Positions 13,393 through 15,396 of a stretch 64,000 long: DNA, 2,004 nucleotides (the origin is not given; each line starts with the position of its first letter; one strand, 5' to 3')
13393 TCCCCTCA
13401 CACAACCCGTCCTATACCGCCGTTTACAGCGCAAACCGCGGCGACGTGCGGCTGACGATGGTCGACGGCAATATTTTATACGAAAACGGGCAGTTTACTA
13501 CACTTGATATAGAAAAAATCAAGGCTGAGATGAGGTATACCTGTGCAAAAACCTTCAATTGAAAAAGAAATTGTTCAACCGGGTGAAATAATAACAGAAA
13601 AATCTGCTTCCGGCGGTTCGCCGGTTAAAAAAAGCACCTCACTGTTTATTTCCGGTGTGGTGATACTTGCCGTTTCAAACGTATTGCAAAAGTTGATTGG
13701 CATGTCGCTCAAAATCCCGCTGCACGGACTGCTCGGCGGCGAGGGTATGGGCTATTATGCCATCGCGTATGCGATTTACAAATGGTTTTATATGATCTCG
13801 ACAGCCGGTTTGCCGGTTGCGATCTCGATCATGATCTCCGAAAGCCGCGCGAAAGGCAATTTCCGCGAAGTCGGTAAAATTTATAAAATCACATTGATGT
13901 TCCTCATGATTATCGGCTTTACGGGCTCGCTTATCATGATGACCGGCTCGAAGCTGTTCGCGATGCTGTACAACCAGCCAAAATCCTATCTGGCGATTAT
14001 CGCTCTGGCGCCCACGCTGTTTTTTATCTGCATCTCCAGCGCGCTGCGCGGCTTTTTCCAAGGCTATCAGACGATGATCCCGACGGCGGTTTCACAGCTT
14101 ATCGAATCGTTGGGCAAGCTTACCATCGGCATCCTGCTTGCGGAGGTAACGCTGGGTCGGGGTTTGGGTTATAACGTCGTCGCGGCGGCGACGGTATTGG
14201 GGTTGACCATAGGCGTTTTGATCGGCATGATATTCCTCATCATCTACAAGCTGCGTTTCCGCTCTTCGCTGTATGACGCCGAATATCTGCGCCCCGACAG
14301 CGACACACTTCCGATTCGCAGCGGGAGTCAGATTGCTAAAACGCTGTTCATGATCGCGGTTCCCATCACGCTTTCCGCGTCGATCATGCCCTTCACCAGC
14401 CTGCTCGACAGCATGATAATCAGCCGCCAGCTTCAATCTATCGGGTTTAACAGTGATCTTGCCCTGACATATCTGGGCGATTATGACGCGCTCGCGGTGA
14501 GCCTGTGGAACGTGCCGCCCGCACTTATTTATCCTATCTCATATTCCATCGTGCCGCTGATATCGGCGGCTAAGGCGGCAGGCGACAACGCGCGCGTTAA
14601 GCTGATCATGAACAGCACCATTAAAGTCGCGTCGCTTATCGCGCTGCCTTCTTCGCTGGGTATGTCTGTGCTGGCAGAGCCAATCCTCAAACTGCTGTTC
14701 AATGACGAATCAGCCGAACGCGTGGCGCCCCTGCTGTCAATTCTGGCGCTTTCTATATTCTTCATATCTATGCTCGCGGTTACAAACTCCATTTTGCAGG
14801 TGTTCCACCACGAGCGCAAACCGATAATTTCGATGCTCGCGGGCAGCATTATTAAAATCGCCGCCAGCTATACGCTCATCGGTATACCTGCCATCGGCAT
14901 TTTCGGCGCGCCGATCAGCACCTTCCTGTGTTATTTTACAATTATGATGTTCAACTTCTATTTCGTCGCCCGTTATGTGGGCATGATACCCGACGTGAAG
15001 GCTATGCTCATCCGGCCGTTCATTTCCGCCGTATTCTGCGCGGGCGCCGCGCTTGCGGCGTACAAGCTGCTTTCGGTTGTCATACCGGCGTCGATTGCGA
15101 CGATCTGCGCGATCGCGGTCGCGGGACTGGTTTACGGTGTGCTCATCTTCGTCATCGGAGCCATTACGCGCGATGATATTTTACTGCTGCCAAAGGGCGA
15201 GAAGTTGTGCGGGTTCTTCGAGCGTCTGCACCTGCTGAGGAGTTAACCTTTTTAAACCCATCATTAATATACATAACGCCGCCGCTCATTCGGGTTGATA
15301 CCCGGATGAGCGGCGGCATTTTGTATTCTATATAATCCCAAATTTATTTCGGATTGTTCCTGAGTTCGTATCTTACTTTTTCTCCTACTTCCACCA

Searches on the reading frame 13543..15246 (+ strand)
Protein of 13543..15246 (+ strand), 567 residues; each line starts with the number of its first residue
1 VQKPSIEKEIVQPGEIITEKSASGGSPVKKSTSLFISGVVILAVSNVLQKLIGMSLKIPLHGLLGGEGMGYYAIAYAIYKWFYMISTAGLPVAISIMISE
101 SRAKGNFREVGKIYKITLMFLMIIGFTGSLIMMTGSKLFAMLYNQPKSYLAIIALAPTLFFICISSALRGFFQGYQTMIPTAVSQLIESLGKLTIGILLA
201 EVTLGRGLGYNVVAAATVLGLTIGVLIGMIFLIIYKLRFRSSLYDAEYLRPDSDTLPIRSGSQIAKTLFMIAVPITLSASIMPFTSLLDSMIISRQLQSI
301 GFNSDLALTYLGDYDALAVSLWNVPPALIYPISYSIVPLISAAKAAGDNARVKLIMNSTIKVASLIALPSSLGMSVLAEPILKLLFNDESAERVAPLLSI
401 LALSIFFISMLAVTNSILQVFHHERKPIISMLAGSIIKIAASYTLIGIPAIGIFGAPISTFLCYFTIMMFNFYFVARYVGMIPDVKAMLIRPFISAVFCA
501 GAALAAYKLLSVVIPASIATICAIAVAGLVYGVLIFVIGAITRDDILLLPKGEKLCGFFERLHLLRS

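Call 9: search_protein_families(library=pfam, proteins=[window:13543-15246:+], max_evalue=0.00001)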
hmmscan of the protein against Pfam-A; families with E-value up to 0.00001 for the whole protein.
window:13543-15246:+ (567 aa): 4 families
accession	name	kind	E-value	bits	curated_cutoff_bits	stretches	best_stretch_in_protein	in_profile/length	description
PF01943.22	Polysacc_synt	-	5.5e-23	82.2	28.2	1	37-342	3-272/274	Polysaccharide biosynthesis protein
PF01554.23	MatE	-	6.6e-17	62.1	24.9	2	317-443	33-160/161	MatE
PF03023.19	MurJ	-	4.7e-14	52.3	27.4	1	98-511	47-434/451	Lipid II flippase MurJ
PF13440.11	Polysacc_synt_3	-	1.1e-06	28.5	23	0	63-244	5-172/293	Polysaccharide biosynthesis protein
